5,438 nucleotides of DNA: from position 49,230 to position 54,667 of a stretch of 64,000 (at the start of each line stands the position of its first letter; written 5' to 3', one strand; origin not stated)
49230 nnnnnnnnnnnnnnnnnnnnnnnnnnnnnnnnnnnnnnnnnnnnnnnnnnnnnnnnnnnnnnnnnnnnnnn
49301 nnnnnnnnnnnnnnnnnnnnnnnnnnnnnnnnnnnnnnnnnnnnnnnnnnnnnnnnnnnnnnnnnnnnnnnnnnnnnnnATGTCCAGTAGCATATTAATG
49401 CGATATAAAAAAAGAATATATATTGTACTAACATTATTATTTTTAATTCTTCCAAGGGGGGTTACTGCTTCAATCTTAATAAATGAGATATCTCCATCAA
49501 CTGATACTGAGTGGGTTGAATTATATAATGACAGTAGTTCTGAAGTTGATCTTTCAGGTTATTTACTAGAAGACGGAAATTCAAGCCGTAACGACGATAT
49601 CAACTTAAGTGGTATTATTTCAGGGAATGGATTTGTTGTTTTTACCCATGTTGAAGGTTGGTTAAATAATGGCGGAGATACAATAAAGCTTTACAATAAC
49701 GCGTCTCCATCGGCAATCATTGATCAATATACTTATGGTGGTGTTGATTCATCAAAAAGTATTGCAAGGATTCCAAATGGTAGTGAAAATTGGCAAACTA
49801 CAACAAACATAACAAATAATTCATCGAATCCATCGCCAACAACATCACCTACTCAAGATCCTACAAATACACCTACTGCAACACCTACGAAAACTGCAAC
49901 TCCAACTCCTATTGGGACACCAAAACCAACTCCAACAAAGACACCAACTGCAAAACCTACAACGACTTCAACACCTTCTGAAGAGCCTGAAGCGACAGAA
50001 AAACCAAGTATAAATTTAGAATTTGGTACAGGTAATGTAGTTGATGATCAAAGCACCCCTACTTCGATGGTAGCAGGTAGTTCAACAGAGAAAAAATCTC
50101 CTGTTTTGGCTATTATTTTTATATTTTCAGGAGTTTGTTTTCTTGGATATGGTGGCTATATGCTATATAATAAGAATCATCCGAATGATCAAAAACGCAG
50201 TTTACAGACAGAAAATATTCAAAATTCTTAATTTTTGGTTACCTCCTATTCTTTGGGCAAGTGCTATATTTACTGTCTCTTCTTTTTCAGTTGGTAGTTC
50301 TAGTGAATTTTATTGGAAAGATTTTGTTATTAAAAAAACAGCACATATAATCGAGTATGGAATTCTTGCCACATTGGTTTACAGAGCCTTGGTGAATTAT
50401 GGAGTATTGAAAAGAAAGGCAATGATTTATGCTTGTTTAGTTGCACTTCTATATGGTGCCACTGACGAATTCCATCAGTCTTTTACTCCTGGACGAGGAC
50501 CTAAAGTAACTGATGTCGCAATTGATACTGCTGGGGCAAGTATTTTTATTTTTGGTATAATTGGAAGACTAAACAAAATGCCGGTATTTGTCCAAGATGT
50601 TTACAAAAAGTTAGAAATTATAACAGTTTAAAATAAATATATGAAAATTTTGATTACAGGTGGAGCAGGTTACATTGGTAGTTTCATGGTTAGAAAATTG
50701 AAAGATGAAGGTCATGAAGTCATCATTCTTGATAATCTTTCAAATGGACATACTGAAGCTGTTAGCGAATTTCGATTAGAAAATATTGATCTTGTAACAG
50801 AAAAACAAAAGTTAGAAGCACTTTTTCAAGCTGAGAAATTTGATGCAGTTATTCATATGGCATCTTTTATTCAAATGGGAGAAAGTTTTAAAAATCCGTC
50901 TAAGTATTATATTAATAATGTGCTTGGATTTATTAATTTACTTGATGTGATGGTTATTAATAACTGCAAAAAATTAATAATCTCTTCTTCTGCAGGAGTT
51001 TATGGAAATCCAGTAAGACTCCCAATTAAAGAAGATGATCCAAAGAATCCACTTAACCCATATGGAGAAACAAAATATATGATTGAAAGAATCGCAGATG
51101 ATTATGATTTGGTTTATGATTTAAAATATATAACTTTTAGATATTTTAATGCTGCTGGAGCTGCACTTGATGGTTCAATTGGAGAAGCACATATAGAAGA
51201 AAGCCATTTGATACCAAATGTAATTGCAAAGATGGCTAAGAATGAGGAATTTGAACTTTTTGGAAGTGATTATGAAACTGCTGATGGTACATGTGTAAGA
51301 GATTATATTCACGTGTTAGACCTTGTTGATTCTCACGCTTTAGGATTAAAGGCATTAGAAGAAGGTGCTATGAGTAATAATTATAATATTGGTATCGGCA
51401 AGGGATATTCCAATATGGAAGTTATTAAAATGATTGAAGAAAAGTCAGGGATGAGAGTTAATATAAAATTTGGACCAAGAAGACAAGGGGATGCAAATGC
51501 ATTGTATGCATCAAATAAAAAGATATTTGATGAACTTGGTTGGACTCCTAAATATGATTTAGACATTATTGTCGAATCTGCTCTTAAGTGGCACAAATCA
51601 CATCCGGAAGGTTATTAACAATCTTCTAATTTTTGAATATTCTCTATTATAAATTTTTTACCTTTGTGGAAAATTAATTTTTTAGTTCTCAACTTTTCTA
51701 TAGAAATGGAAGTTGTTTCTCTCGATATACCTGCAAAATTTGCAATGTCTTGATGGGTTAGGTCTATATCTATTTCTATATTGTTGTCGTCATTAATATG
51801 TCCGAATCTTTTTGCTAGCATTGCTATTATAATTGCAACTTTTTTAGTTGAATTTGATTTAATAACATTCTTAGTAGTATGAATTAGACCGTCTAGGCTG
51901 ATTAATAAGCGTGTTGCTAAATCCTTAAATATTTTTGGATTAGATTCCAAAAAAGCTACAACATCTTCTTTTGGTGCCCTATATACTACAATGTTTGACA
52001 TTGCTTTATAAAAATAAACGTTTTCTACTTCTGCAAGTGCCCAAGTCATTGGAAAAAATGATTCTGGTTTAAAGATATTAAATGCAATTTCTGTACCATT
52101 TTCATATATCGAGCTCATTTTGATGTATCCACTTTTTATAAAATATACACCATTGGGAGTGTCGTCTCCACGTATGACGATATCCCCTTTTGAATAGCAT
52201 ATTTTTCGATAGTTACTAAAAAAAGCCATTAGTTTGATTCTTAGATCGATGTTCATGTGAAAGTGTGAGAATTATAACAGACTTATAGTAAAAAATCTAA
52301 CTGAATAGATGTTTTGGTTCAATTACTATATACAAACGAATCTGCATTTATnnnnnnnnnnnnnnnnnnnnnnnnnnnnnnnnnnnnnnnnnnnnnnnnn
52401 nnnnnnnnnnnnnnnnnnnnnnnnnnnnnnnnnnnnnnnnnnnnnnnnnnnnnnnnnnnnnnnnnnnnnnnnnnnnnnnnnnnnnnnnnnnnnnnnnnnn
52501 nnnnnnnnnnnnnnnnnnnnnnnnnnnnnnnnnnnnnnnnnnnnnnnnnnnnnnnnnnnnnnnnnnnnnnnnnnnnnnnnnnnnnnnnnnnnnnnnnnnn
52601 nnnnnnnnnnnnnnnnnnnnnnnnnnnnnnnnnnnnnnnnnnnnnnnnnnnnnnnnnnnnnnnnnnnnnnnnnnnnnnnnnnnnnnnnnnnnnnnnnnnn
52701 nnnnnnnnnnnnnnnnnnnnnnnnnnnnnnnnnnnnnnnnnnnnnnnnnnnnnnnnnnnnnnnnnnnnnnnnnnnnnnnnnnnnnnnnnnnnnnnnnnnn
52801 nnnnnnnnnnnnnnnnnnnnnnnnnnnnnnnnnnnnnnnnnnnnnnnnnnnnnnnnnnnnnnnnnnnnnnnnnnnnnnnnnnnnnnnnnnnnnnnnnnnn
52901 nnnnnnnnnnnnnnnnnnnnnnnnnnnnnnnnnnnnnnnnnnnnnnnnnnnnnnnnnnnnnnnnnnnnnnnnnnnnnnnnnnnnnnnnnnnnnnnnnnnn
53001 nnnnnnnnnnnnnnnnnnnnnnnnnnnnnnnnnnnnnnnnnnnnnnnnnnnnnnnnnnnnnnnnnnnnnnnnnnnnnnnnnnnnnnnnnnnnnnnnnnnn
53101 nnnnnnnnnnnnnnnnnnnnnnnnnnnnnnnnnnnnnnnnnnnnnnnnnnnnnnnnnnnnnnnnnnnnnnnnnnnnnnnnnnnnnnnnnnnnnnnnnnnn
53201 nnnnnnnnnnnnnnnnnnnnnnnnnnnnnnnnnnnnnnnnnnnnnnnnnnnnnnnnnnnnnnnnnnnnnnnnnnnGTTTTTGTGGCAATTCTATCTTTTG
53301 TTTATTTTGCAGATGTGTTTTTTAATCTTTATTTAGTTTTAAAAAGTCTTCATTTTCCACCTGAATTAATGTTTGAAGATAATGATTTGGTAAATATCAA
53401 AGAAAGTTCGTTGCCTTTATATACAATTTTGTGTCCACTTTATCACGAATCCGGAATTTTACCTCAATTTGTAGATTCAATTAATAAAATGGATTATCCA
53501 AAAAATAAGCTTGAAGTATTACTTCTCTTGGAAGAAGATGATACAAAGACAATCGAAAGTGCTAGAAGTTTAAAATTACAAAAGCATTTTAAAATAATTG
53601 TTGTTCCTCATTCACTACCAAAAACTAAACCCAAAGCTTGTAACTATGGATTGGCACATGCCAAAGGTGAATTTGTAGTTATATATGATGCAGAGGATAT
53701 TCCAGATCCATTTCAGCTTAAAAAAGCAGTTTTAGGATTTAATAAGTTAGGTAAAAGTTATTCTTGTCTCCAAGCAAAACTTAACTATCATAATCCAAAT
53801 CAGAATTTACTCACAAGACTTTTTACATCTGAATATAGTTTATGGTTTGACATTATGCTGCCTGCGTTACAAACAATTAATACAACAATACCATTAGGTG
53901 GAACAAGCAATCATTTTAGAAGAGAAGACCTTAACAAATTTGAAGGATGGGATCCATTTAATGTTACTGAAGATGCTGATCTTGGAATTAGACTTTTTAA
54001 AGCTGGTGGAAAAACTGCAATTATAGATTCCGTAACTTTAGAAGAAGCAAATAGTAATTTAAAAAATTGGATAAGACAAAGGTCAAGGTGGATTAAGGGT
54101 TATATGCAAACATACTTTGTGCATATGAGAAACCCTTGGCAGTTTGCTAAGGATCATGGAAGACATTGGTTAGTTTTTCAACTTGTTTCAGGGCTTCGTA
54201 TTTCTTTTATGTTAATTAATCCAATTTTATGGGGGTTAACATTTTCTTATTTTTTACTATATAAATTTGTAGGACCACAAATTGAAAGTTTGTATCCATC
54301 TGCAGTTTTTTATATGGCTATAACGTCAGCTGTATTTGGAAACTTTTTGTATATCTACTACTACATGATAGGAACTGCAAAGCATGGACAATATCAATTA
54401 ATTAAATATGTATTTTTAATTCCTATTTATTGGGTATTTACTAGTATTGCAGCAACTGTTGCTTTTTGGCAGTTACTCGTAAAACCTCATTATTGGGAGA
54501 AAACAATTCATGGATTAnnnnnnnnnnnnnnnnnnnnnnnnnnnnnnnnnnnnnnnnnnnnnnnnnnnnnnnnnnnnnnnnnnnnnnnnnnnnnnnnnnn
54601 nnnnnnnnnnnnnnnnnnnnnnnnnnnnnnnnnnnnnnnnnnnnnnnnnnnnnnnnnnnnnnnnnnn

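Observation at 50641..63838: Glycosylation locus coupling a polyprenol-P-sugar synthase-type GT2 with two GT-C (PMT/ArnT-like) transferases, a kinase-like enzyme and a GH-A-like hydrolase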

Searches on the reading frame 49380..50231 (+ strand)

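Call 90: search_protein_families(library=pfam, proteins=[window:49380-50231:+], max_evalue=0.001)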
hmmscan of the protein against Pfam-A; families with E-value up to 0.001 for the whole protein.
window:49380-50231:+ (283 aa): 1 family
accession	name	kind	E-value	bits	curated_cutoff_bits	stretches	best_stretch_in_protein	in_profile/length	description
PF00932.25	LTD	-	1.2e-13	51.8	34.3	1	29-120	5-108/109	Lamin Tail Domain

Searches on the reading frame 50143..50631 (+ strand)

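Call 4: search_protein_families(library=pfam, proteins=[window:50143-50631:+], max_evalue=0.01)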
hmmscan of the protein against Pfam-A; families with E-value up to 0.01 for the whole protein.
window:50143-50631:+ (162 aa): 1 family
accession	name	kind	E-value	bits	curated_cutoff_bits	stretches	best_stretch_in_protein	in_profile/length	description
PF04892.17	VanZ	-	2.2e-14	54.6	30.1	1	47-137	17-120/126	VanZ like family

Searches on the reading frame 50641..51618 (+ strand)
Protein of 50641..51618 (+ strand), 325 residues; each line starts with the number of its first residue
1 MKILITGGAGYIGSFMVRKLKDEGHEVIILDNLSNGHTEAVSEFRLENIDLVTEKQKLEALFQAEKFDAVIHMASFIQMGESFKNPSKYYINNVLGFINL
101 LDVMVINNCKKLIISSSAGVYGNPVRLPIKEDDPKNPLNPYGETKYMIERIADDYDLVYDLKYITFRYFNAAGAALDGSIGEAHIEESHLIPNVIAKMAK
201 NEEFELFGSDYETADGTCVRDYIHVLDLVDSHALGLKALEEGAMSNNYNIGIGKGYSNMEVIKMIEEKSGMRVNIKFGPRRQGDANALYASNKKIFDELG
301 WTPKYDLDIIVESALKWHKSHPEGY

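Call 4: search_protein_families(library=pfam, proteins=[window:50641-51618:+], max_evalue=0.01)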
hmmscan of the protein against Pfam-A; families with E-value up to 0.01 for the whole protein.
window:50641-51618:+ (325 aa): 11 families
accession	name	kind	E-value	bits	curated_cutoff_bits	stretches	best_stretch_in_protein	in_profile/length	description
PF01370.27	Epimerase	-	1.9e-55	188.4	20.9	1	3-251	1-240/240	NAD dependent epimerase/dehydratase family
PF16363.11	GDP_Man_Dehyd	-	4e-52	178.2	27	1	4-312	1-330/332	GDP-mannose 4,6 dehydratase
PF04321.23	RmlD_sub_bind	-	1.1e-13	51.4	27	1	1-151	1-135/287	RmlD substrate binding domain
PF01073.25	3Beta_HSD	-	2.3e-12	47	22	1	4-149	1-154/280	3-beta hydroxysteroid dehydrogenase/isomerase family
PF02719.21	Polysacc_synt_2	-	1.9e-11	44.1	20.2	1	3-174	1-174/293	Polysaccharide biosynthesis protein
PF07993.18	NAD_binding_4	-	4.3e-06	26.5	20.1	1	55-180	79-216/258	Male sterility protein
PF13460.12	NAD_binding_10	-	5.9e-06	26.7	27.2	1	7-154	1-133/184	NAD(P)H-binding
PF05368.20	NmrA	-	0.00045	20.4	27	1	2-54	4-55/298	NmrA-like family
PF03435.24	Sacchrp_dh_NADP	-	0.00073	20.3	25.1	1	4-81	2-83/129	Saccharopine dehydrogenase NADP binding domain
PF08659.16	KR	-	0.0018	18.6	22.6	0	3-124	3-144/180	KR domain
PF00106.31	adh_short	-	0.0021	18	26.6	1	3-47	3-47/195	short chain dehydrogenase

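Call 6: search_protein_families(library=ncbifam, proteins=[window:50641-51618:+], max_evalue=1)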
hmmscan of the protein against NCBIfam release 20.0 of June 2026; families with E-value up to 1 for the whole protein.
window:50641-51618:+ (325 aa): 92 families (the best 25 are shown)
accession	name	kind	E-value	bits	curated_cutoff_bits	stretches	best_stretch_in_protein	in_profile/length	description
TIGR01179.1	galE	equivalog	9.1e-117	389.6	262.3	1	2-324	1-331/332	UDP-glucose 4-epimerase GalE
NF007956.0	PRK10675.1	subfamily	2.2e-71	240.8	394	1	1-325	1-336/338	UDP-glucose 4-epimerase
TIGR01181.1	dTDP_gluc_dehyt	equivalog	2.2e-38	132.1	365.1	1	2-321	1-314/321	dTDP-glucose 4,6-dehydratase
TIGR02197.1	heptose_epim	equivalog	6.2e-38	130.7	274.6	1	3-277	1-268/316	ADP-glyceromanno-heptose 6-epimerase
TIGR04180.1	EDH_00030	hypoth_equivalog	2e-28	99.3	475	1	3-306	1-297/297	NAD-dependent 4,6-dehydratase LegB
NF011728.1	PRK15181.1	equivalog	7.9e-23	81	760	1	3-318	18-337/348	Vi polysaccharide biosynthesis UDP-N-acetylglucosaminuronic acid C-4 epimerase TviC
TIGR02622.1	CDP_4_6_dhtase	equivalog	3.2e-22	79.2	278.45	1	2-320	6-332/352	CDP-glucose 4,6-dehydratase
NF047922.1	GDPFucSynFcl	equivalog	2.1e-18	66.8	500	1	2-320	4-303/308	GDP-L-fucose synthase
NF007490.0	PRK10084.1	subfamily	4.5e-18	65.4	649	2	1-103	1-110/361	dTDP-glucose 4,6-dehydratase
NF008360.0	PRK11150.1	equivalog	1.6e-16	60.4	452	1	3-265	2-250/310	ADP-glyceromanno-heptose 6-epimerase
NF007582.0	PRK10217.1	equivalog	2.9e-14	52.9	698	1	2-318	3-331/355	dTDP-glucose 4,6-dehydratase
NF043036.1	ErythonDh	equivalog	1.2e-13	51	325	1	1-155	1-163/321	D-erythronate dehydrogenase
NF042422.1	oxyalk_red_OleD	equivalog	5e-12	45.8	580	1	1-126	1-122/329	2-alkyl-3-oxoalkanoate reductase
NF008872.0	PRK11908.1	equivalog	6.7e-12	45.1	294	1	1-263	2-265/349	bifunctional UDP-4-keto-pentose/UDP-xylose synthase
TIGR01214.1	rmlD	equivalog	2.8e-11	43.1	224.05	1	2-152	1-135/285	dTDP-4-dehydrorhamnose reductase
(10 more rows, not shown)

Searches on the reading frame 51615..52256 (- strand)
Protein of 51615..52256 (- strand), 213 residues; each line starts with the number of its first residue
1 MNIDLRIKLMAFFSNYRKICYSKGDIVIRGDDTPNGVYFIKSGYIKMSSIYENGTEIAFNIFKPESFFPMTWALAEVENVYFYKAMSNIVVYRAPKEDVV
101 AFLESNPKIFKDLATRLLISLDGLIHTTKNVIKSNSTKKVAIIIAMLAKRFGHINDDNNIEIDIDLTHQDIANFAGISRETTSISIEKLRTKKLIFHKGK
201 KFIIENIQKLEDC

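Call 4: search_protein_families(library=pfam, proteins=[window:51615-52256:-], max_evalue=0.01)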
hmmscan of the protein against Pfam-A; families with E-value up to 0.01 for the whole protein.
window:51615-52256:- (213 aa): 4 families
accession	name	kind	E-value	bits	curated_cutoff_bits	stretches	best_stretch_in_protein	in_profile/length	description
PF00027.35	cNMP_binding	-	7.5e-13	48.7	27.5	1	21-106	4-89/89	Cyclic nucleotide-binding domain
PF13545.12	HTH_Crp_2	-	1.1e-12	48.1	27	1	143-212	6-69/70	Crp-like helix-turn-helix domain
PF00325.26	Crp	-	7.9e-06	25.9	21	1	165-195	2-32/32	Bacterial regulatory proteins, crp family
PF12802.13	MarR_2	-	0.0083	16.7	27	0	166-196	21-51/61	MarR family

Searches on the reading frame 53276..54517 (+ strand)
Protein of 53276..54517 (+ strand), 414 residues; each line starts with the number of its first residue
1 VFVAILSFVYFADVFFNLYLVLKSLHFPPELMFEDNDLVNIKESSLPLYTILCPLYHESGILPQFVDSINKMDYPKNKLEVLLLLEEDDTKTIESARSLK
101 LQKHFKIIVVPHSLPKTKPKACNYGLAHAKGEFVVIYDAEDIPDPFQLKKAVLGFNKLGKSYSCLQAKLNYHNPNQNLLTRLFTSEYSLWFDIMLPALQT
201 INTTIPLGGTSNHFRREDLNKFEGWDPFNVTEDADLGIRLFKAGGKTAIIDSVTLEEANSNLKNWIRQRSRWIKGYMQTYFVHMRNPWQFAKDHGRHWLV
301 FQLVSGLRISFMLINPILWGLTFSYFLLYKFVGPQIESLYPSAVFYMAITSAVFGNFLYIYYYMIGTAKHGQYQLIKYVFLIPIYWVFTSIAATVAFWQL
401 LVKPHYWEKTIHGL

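Call 55: search_solved_structures(query=window:53276-54517:+, max_evalue=0.001)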
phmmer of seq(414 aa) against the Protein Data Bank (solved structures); distinct sequences matched with E-value up to 0.001: 10.
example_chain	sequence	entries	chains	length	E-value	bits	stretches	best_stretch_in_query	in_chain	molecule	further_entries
7lby_A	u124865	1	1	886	7.2e-11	44.9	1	45-327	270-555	Cellulose synthase catalytic subunit [UDP-forming]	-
9b8v_E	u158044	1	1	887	7.2e-11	44.9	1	45-327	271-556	Cellulose synthase catalytic subunit [UDP-forming]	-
9fmv_A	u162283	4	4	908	7.6e-11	44.8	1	45-327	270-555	Cellulose synthase catalytic subunit [UDP-forming]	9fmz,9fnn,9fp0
6yv7_B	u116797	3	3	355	1.1e-08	37.7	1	47-142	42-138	Glycosyl transferase, family 2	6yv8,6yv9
6yv7_A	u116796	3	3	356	1.1e-08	37.7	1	47-142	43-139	Glycosyl transferase, family 2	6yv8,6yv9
5ej1_A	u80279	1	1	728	2.7e-06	29.8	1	45-294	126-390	Putative cellulose synthase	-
4hg6_A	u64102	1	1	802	3.4e-06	29.5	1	45-294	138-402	Cellulose Synthase Subunit A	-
4p00_A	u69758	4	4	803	3.4e-06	29.5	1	46-294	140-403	Cellulose Synthase A subunit | Cellulose Synthase subunit A | Putative cellulose synthase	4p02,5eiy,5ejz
5tze_C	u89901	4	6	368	3.4e-05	26.2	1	49-152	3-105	Glycosyl transferase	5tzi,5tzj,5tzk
5tz8_A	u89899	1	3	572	7.4e-05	25.1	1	49-152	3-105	Glycosyl transferase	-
